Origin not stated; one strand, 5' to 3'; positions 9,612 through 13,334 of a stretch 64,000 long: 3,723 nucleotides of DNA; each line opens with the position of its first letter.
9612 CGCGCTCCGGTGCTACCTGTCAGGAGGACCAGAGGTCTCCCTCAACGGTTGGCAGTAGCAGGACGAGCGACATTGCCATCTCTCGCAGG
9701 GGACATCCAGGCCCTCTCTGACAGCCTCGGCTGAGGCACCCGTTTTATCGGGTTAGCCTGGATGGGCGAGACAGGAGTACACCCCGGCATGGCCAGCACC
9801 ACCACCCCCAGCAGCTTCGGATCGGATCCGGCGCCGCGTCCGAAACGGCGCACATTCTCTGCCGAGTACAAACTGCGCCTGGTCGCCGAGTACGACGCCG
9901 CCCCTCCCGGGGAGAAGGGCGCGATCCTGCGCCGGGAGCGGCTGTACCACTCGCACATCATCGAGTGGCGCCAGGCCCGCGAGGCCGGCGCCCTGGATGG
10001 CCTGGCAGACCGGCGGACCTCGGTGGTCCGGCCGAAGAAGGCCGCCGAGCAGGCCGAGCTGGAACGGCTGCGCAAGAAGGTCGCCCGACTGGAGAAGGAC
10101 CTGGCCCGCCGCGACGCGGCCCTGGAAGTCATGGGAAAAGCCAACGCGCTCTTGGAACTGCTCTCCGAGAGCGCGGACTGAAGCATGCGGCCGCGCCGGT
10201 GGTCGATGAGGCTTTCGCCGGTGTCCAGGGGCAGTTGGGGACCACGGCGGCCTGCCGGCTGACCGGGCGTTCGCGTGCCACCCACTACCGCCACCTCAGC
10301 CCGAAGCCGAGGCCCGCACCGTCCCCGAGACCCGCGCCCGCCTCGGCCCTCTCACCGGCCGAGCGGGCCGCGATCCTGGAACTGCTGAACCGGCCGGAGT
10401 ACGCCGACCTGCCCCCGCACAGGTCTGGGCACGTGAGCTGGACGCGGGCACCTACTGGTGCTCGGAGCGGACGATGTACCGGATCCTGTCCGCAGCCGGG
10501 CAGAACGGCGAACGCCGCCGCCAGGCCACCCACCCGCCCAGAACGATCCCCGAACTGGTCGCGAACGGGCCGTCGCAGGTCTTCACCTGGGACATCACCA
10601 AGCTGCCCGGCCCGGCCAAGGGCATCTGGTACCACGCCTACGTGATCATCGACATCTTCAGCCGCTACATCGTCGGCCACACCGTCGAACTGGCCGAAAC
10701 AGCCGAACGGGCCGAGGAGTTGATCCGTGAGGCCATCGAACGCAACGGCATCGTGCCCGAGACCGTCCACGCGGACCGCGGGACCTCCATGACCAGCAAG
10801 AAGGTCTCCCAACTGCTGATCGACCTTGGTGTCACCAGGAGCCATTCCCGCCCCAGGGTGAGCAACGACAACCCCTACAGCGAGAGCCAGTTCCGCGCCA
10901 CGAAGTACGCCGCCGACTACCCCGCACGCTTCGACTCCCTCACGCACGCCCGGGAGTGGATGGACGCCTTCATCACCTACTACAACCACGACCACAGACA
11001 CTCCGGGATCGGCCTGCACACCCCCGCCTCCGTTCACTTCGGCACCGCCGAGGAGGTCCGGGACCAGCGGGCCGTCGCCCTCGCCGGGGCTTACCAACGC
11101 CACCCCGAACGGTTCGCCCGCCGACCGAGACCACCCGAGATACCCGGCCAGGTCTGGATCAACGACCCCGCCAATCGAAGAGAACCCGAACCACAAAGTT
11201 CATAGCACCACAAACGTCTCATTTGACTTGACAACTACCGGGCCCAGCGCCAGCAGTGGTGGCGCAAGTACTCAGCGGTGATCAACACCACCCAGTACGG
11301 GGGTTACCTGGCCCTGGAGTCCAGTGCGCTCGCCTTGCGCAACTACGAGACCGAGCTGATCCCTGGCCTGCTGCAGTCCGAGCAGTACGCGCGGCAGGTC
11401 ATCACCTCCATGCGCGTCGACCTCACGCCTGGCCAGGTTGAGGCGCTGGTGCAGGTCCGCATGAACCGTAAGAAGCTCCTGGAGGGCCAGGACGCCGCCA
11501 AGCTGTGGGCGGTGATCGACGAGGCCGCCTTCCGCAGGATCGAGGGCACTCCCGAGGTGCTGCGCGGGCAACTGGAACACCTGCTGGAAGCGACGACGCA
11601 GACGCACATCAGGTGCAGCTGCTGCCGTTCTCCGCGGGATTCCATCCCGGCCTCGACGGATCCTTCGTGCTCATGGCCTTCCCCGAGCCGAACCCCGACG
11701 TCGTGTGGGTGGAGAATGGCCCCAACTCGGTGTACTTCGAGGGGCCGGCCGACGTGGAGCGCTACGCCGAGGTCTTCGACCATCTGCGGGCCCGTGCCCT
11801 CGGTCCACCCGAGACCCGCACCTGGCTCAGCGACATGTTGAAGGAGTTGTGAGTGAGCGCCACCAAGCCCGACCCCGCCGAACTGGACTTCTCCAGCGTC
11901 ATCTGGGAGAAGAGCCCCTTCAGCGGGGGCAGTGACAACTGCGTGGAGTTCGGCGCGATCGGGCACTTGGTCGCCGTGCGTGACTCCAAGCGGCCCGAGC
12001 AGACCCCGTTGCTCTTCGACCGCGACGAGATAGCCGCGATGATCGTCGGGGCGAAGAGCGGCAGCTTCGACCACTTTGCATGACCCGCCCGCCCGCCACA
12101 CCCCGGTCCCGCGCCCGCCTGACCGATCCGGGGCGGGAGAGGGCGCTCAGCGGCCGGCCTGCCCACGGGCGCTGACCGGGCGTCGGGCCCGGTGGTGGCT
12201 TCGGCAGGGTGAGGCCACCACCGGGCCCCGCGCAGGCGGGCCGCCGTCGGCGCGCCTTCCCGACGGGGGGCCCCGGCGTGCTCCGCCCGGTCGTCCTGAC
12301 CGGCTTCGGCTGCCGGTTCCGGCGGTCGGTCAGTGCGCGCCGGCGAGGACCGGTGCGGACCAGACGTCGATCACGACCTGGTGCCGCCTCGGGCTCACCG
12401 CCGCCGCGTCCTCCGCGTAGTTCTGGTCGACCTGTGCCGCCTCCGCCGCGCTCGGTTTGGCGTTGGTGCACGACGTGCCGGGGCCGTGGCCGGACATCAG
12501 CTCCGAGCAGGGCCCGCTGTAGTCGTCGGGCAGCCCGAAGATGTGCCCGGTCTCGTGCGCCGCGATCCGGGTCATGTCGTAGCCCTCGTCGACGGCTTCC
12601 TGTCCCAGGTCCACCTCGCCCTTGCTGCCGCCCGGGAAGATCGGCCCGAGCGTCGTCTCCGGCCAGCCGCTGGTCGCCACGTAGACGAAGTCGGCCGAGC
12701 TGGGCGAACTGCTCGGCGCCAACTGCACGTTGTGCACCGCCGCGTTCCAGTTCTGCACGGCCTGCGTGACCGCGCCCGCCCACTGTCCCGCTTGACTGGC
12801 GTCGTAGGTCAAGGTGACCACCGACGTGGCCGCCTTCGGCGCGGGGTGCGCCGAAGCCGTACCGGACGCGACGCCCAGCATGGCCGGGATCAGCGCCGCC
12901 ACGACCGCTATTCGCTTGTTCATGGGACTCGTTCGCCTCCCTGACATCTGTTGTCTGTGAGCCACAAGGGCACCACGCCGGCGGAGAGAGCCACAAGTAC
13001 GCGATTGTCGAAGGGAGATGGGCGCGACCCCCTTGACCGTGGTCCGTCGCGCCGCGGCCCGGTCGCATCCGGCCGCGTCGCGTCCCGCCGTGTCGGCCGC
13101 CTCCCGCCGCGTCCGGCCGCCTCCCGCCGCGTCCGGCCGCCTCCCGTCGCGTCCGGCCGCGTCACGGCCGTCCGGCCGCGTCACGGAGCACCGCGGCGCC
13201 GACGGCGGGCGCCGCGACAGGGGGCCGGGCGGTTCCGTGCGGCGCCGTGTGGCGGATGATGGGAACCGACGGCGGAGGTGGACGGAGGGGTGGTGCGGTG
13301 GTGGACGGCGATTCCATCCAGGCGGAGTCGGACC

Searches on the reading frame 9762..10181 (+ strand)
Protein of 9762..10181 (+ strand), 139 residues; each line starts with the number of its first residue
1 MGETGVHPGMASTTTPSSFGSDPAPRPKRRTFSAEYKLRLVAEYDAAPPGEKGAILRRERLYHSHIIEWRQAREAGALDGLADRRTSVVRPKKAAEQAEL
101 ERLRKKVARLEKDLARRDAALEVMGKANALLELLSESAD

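Call 29: search_protein_families(library=pfam, proteins=[window:9762-10181:+], max_evalue=0.001)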
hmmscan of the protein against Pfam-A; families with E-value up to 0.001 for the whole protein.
window:9762-10181:+ (139 aa): 1 family
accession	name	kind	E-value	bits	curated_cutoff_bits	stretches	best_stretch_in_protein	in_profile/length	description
PF01527.26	HTH_Tnp_1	-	9.3e-05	23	24.1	1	28-108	3-75/75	Transposase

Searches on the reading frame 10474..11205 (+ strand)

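Call 29: search_protein_families(library=pfam, proteins=[window:10474-11205:+], max_evalue=0.001)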
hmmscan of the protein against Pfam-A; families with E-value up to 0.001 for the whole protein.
window:10474-11205:+ (243 aa): 2 families
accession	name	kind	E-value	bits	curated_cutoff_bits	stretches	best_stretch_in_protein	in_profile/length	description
PF00665.32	rve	-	2.5e-21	76.3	32.6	1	31-128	2-100/102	Integrase core domain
PF13683.12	rve_3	-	5.6e-14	52.1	26.5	1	119-184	2-67/67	Integrase core domain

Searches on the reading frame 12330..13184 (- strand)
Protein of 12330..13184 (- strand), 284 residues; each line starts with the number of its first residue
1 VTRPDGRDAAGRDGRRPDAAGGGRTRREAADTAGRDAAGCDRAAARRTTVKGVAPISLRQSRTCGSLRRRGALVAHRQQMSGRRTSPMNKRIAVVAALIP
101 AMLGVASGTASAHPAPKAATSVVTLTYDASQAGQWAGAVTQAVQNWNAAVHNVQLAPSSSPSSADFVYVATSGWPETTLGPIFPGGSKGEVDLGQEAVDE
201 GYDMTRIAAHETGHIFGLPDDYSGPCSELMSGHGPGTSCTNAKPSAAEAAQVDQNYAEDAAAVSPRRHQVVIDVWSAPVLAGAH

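Call 29: search_protein_families(library=pfam, proteins=[window:12330-13184:-], max_evalue=0.001)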
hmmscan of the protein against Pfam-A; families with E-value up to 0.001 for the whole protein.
window:12330-13184:- (284 aa): 1 family
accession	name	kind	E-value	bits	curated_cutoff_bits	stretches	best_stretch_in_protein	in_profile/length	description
PF02031.22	Peptidase_M7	-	5.3e-30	104.7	25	1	123-257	2-131/133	Streptomyces extracellular neutral proteinase (M7) family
